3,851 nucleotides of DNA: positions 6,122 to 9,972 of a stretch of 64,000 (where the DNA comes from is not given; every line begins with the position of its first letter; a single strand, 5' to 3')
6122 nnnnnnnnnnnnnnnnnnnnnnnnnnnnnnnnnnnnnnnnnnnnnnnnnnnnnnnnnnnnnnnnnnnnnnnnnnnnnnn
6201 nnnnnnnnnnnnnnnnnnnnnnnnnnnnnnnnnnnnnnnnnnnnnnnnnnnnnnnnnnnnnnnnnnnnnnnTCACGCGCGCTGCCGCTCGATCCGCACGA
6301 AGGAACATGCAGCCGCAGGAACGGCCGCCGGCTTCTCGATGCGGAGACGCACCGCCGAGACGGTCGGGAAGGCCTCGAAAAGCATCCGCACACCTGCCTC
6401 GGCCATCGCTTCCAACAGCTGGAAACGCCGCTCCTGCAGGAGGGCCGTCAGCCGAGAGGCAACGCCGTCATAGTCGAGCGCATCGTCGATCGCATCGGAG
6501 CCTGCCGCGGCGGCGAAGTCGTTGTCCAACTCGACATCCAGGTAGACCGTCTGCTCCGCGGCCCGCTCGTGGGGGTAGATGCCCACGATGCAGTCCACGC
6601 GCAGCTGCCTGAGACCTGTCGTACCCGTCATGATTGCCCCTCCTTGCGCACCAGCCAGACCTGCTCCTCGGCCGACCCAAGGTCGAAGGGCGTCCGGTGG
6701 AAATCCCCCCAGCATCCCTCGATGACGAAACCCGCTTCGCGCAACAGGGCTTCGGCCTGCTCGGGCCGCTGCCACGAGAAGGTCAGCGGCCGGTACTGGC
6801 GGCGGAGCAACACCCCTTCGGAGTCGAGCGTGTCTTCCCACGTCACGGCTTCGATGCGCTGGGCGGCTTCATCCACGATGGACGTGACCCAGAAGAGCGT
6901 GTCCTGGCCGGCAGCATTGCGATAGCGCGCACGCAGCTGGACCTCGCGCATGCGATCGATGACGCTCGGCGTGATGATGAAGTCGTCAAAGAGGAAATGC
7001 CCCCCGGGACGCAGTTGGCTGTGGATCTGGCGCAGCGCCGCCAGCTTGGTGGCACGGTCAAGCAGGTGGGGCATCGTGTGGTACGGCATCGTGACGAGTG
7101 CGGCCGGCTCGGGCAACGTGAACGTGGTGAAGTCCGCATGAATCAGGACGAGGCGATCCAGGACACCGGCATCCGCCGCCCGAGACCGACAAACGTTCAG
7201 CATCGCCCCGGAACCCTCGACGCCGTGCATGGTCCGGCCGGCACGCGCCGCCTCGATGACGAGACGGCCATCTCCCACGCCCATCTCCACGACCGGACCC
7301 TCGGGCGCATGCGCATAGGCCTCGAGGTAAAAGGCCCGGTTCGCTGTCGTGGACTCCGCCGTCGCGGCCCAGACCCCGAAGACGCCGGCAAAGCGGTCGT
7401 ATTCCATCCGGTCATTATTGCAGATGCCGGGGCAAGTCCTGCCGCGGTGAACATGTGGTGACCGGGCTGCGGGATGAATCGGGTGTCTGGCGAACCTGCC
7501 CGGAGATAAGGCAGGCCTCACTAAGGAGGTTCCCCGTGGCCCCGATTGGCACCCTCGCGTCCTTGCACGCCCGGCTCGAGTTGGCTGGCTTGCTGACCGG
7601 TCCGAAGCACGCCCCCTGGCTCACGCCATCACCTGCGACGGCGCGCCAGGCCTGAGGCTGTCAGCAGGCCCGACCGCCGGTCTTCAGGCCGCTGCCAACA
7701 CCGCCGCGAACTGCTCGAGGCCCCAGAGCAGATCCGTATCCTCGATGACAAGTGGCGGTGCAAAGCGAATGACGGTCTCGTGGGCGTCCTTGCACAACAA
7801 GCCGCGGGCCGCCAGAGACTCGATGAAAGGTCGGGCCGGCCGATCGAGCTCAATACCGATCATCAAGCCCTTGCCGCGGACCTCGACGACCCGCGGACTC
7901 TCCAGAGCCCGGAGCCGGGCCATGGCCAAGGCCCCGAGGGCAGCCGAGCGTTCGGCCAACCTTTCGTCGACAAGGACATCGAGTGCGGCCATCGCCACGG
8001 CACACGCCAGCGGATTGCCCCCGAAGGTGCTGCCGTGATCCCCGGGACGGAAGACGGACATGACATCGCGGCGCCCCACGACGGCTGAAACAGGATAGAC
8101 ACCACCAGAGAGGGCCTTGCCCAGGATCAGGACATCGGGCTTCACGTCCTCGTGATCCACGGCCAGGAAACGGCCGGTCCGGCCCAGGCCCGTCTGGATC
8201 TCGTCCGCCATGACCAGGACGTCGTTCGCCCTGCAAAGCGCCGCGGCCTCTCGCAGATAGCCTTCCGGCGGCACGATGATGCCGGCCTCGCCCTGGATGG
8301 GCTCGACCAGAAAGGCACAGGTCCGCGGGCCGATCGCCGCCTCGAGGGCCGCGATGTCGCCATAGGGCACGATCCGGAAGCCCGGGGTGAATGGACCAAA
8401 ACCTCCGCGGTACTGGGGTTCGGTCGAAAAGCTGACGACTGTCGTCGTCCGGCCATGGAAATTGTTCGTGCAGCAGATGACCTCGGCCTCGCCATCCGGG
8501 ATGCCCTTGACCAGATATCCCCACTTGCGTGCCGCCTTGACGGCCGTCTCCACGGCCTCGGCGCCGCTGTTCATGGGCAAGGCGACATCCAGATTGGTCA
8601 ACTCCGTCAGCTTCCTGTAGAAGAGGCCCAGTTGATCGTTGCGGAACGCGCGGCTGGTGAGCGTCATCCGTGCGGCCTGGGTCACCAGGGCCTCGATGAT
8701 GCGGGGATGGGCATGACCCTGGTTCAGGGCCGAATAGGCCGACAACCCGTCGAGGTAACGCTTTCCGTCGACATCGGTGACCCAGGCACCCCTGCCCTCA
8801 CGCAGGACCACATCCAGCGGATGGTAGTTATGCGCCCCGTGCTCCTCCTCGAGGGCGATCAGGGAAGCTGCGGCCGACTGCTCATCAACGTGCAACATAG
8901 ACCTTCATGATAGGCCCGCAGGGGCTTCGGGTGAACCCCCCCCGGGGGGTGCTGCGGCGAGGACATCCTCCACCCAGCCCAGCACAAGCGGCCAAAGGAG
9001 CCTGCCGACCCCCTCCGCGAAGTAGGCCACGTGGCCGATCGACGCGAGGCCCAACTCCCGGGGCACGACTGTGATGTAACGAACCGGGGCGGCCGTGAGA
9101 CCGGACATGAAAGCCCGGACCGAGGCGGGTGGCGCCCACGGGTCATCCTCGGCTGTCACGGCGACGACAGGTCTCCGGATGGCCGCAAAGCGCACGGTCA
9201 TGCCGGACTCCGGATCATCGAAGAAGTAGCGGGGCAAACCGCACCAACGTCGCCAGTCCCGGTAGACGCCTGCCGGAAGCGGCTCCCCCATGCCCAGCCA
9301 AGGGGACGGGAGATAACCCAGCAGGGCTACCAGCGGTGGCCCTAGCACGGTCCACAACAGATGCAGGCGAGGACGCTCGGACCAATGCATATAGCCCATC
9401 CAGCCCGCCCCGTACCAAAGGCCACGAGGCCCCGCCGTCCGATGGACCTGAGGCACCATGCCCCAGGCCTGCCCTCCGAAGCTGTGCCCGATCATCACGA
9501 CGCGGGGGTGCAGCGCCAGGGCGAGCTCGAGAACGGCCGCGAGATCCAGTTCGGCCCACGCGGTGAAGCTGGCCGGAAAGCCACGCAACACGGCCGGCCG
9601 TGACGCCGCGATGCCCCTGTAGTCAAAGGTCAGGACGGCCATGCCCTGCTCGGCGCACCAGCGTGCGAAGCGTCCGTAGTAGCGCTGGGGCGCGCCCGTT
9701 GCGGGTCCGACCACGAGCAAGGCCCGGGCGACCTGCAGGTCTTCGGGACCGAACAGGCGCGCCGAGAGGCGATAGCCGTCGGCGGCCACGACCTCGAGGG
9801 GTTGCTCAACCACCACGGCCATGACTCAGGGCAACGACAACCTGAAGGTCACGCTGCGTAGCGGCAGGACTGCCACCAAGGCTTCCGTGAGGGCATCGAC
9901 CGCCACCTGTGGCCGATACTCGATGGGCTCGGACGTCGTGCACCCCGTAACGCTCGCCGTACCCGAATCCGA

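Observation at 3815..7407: Tightly coupled 5-gene operon: SAM-methyltransferase, FolB/FolX-like, FolM/PTR1-like reductase, cytoplasmic PLD, CYTH triphosphatase (candidate undescribed pterin-modification pathway)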

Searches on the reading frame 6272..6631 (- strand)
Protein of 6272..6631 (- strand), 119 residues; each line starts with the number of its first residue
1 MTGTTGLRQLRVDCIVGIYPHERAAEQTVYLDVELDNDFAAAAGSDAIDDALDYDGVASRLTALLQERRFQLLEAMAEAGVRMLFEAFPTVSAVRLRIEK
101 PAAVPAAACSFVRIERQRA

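Call 5: search_protein_families(library=ncbifam, proteins=[window:6272-6631:-], max_evalue=0.01)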
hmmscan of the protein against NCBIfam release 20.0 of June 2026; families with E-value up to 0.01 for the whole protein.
window:6272-6631:- (119 aa): 4 families
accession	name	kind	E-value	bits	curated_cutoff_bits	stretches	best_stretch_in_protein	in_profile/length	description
TIGR00525.1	folB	equivalog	2.4e-20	73.1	72.15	1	7-107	5-106/116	dihydroneopterin aldolase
TIGR00526.1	folB_dom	domain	2.4e-19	69.7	45.05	1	7-118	6-119/122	FolB domain-containing protein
NF008614.0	PRK11593.1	equivalog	1e-16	61.4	184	1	8-118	7-116/119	bifunctional dihydroneopterin aldolase/7,8-dihydroneopterin epimerase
NF008418.0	PRK11245.1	equivalog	4.4e-13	49.4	152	1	7-117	10-119/121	dihydroneopterin triphosphate 2'-epimerase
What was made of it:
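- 6272..6631 (-): FolB-family T-fold protein (119 aa), a dihydroneopterin aldolase/epimerase type. NCBIfam TIGR00525 folB scores 73.1 bits against a cutoff of 72.15, while FolX scores 49 against 152 (call 5).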

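Call 13: search_protein_families(library=padloc, proteins=[window:6272-6631:-], max_evalue=0.01)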
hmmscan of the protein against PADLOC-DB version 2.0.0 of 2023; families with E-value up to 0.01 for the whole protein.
window:6272-6631:- (119 aa): 0 families

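Call 16: search_solved_structures(query=window:6272-6631:-, max_evalue=0.01, show_alignments=3)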
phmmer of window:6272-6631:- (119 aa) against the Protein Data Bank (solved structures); distinct sequences matched with E-value up to 0.01: 18.
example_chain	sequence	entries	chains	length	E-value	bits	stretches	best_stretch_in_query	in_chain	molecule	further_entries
3o1k_A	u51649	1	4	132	3.8e-15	59.5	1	7-118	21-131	Dihydroneopterin aldolase FolB, putative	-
2o90_A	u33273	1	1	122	1.1e-12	51.5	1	7-116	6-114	Dihydroneopterin aldolase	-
3r2e_A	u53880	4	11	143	2.7e-12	50.3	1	7-116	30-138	Dihydroneopterin aldolase | 7,8-dihydroneopterin aldolase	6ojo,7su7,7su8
7su4_A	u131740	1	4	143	1e-11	48.5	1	7-116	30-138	7,8-dihydroneopterin aldolase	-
7su6_A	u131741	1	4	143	2e-11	47.5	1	7-116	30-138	7,8-dihydroneopterin aldolase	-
9b2e_A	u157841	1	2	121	7.6e-08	36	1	6-105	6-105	7,8-dihydroneopterin aldolase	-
1nbu_A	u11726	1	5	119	7.9e-08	35.9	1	6-105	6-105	Probable dihydroneopterin aldolase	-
1nbu_B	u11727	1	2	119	8e-08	35.9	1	6-105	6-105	Probable dihydroneopterin aldolase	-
1z9w_A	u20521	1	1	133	1e-07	35.6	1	6-105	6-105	Dihydroneopterin aldolase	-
1nbu_C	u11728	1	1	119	1.6e-06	31.8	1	6-105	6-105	Probable dihydroneopterin aldolase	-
3v9o_A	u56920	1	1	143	8.1e-06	29.5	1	7-114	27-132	Dihydroneopterin aldolase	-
2cg8_A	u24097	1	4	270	3.7e-05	27.4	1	8-105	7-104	DIHYDRONEOPTERIN ALDOLASE 6-HYDROXYMETHYL-7,8-DIHYDROPTERIN SYNTHASE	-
8su7_A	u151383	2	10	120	4.5e-05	27.1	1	17-106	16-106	7,8-dihydroneopterin aldolase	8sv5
5f3m_A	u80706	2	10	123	4.9e-05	27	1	17-106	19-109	7,8-dihydroneopterin aldolase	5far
4aey_A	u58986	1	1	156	7.7e-05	26.3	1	7-108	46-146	D-ERYTHRO-7,8-DIHYDRONEOPTERIN TRIPHOSPHATE EPIMERASE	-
1b9l_A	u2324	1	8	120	0.00093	22.9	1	7-83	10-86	PROTEIN (EPIMERASE)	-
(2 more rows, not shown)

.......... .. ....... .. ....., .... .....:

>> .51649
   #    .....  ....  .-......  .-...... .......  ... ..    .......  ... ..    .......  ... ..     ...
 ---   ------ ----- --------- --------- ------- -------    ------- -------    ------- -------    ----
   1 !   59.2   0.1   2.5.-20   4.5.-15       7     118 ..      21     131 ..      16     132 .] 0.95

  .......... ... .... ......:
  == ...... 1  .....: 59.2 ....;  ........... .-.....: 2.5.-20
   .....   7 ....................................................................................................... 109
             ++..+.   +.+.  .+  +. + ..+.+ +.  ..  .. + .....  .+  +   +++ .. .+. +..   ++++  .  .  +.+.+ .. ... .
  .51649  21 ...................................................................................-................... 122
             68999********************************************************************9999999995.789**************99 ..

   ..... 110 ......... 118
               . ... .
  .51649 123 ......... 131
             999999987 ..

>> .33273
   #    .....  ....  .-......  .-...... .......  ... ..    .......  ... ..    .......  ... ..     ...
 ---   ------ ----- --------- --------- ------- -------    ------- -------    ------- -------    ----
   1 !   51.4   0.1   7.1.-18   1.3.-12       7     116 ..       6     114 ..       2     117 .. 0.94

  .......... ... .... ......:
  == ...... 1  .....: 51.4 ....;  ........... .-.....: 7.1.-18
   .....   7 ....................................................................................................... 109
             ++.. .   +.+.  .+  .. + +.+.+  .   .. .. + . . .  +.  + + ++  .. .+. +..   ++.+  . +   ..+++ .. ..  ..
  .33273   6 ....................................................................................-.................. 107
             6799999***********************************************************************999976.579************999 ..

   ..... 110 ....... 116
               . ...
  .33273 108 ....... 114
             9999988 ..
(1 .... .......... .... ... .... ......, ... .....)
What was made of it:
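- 6272..6631 (-): The best PDB sequence hits are gammaproteobacterial FolB structures (3o1k, 2o90), ahead of FolX (call 16).
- On FolX (dihydroneopterin triphosphate 2'-epimerase): PDB FolX entries 4aey and 1b9l score 26 and 23 bits, against 51-59 bits for FolB structures (call 16).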

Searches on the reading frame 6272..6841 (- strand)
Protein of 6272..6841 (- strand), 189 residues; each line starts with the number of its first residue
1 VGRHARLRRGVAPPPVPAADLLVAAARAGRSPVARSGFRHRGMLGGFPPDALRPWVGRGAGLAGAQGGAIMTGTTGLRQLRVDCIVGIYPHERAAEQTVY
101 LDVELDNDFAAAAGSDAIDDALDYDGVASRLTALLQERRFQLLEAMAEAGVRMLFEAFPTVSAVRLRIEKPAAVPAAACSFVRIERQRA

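Call 4: search_protein_families(library=pfam, proteins=[window:6272-6841:-], max_evalue=0.01)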
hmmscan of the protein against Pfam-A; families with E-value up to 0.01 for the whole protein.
window:6272-6841:- (189 aa): 1 family
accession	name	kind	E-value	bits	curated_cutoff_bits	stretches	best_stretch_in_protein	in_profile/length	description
PF02152.23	FolB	-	2.1e-27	96.3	31.8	1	77-184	3-110/113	Dihydroneopterin aldolase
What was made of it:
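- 6272..6631 (-): Pfam FolB E=2e-27 (call 4).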

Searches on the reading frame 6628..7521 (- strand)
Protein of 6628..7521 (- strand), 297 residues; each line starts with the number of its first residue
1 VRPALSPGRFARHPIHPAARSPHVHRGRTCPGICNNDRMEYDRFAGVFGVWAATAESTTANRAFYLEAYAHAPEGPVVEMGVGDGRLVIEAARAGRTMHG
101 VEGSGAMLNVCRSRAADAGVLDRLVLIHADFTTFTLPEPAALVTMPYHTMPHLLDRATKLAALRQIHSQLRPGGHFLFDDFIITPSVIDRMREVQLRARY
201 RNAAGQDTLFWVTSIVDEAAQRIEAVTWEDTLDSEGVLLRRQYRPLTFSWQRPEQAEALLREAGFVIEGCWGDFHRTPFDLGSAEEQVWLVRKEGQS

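Call 4: search_protein_families(library=pfam, proteins=[window:6628-7521:-], max_evalue=0.01)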
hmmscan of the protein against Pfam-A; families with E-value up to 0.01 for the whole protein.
window:6628-7521:- (297 aa): 5 families
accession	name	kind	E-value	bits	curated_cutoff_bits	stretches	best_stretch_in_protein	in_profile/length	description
PF13649.12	Methyltransf_25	-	4.5e-13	50.1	27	1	77-174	1-97/97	Methyltransferase domain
PF08241.18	Methyltransf_11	-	1.3e-08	35.8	21.2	1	79-178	2-95/95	Methyltransferase domain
PF13489.12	Methyltransf_23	-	6.3e-07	29.7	27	1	71-194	20-132/164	Methyltransferase domain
PF13847.12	Methyltransf_31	-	7.4e-07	29.4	27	1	76-192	6-123/145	Methyltransferase domain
PF08242.18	Methyltransf_12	-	1.1e-05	26.4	30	1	78-176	1-98/98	Methyltransferase domain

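Call 5: search_protein_families(library=ncbifam, proteins=[window:6628-7407:-], max_evalue=0.01)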
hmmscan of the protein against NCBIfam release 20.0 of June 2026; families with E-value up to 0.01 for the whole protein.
window:6628-7407:- (259 aa): 12 families
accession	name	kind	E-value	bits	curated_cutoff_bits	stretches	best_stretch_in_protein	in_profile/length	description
NF041820.1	daptide_MTase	equivalog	3.2e-18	66.1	175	1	30-190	31-189/243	daptide-type RiPP biosynthesis methyltransferase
NF043040.1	corrin_prot_MT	hypoth_equivalog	4.9e-12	45.7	180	1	27-160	34-167/216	corrinoid protein-associated methyltransferase CpaM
NF000499.2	Erm23S_rRNA_broad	equivalog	5.1e-06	26.1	212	1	32-123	20-110/244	23S ribosomal RNA methyltransferase Erm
NF041081.1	prot_lys_mtase_Arch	equivalog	2.4e-05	24.4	200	1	36-109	10-84/142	protein-lysine N-methyltransferase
NF042988.1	Erm46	exception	0.00066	19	503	1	36-118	33-112/255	23S rRNA (adenine(2058)-N(6))-methyltransferase Erm(46)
NF042938.1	Erm55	exception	0.00084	18.5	525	1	34-118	31-112/270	23S rRNA (adenine(2058)-N(6))-methyltransferase Erm(55)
NF012218.0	erm_38_23S_MT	exception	0.001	18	800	1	36-118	33-120/386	23S rRNA (adenine(2058)-N(6))-methyltransferase Erm(38)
NF000337.1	erm_SHROVE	exception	0.0011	18.3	320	1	31-121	24-113/248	ErmE/ErmH/ErmO/ErmR family 23S rRNA (adenine(2058)-N(6))-methyltransferase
NF050150.1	RiPP_MTase_ApyS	equivalog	0.0015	17.8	400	1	38-95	144-203/323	RiPP biosynthesis methyltransferase ApyS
NF001240.0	PRK00216.1-1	equivalog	0.003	16.7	378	1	42-143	70-171/251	bifunctional demethylmenaquinone methyltransferase/2-methoxy-6-polyprenyl-1,4-benzoquinol methylase UbiE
NF008264.0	PRK11036.1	equivalog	0.0038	16.7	366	1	39-137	48-144/261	tRNA uridine 5-oxyacetic acid(34) methyltransferase CmoM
TIGR00755.1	ksgA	equivalog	0.007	15.7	171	1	32-121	26-116/256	16S rRNA (adenine(1518)-N(6)/adenine(1519)-N(6))-dimethyltransferase RsmA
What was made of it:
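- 6628..7407 (-): Class I SAM-dependent methyltransferase (259 aa). It is the first gene of the operon and an optional member of the cassette. Best NCBIfam hit is the daptide MTase at 66 bits, below its cutoff (call 5).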

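Call 13: search_protein_families(library=padloc, proteins=[window:6628-7407:-], max_evalue=0.01)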
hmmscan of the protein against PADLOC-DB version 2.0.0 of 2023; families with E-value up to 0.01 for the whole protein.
window:6628-7407:- (259 aa): 1 family
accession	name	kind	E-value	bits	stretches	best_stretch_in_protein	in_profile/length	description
PDLC04134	mad2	-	1.8e-15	54.7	1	21-143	277-397/492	mads_2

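Call 42: search_solved_structures(query=window:6628-7407:-, max_evalue=0.001, show_alignments=0)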
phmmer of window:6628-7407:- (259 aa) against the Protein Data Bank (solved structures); distinct sequences matched with E-value up to 0.001: 17.
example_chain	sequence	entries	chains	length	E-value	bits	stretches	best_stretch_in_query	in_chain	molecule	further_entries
9sot_A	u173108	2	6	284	4.7e-23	84.9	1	12-254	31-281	Class I SAM-dependent methyltransferase | Methyltransferase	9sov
4hgy_A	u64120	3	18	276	4.6e-12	48.9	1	4-243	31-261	CcbJ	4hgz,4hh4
3hnr_A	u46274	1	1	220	4.7e-08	35.8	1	6-156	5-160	probable methyltransferase BT9727_4108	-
3g2m_A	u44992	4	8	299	1.5e-07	34.1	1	33-144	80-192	PCZA361.24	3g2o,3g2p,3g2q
7wzf_A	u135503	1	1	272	5.8e-07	32.2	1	18-144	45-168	YunM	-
7wzg_A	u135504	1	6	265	7.4e-07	31.9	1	36-252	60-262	Cypemycin N-terminal methyltransferase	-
6uv6_A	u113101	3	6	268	1.5e-06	30.9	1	38-182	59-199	D-glucose O-methyltransferase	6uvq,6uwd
3bus_A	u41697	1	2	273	8.9e-06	28.3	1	39-155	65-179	Methyltransferase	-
7v6h_A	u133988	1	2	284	1.5e-05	27.6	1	17-185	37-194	Cyclopropane fatty-acyl-phospholipid synthase-like methyltransferase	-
9ri2_A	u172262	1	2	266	0.00012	24.6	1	34-253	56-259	Methyltransferase, putative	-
7f8a_A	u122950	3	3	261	0.00019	24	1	35-118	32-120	Erm(38)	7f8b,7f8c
2yqz_A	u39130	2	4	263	0.00022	23.7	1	36-139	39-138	Hypothetical protein TTHA0223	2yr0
8g5s_A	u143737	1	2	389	0.00031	23.3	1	37-140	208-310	TnmJ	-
5bxy_A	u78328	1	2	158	0.00033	23.2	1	39-153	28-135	RNA methyltransferase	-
8zc8_A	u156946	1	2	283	0.00081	21.9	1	37-146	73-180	MitM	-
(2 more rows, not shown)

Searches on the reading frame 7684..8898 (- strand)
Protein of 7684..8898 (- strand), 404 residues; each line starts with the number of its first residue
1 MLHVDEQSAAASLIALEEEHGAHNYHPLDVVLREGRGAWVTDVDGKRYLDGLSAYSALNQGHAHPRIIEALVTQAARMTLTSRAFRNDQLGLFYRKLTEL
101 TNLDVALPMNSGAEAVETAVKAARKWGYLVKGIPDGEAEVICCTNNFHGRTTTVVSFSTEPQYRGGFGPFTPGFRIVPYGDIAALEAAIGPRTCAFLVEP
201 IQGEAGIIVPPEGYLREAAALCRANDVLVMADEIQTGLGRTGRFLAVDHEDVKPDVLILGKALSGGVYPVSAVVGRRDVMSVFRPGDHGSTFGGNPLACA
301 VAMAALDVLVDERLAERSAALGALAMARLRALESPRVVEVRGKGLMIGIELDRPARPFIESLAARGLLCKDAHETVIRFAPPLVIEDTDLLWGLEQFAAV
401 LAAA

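Call 53: search_protein_families(library=pfam, proteins=[window:7684-8898:-], max_evalue=0.0001)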
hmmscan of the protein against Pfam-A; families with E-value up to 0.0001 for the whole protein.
window:7684-8898:- (404 aa): 1 family
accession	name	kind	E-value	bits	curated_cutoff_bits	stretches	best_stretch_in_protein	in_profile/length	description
PF00202.27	Aminotran_3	-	2e-125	419.1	30.5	1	22-401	3-403/403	Aminotransferase class-III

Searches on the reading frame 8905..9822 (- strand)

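Call 53: search_protein_families(library=pfam, proteins=[window:8905-9822:-], max_evalue=0.0001)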
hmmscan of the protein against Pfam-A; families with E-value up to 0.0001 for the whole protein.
window:8905-9822:- (305 aa): 2 families
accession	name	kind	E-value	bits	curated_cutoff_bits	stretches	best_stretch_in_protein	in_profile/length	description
PF12146.15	Hydrolase_4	-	2.9e-07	30.5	27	1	46-117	17-87/239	Serine aminopeptidase, S33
PF00561.26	Abhydrolase_1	-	4.4e-05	23.7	25.8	0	52-118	19-81/245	alpha/beta hydrolase fold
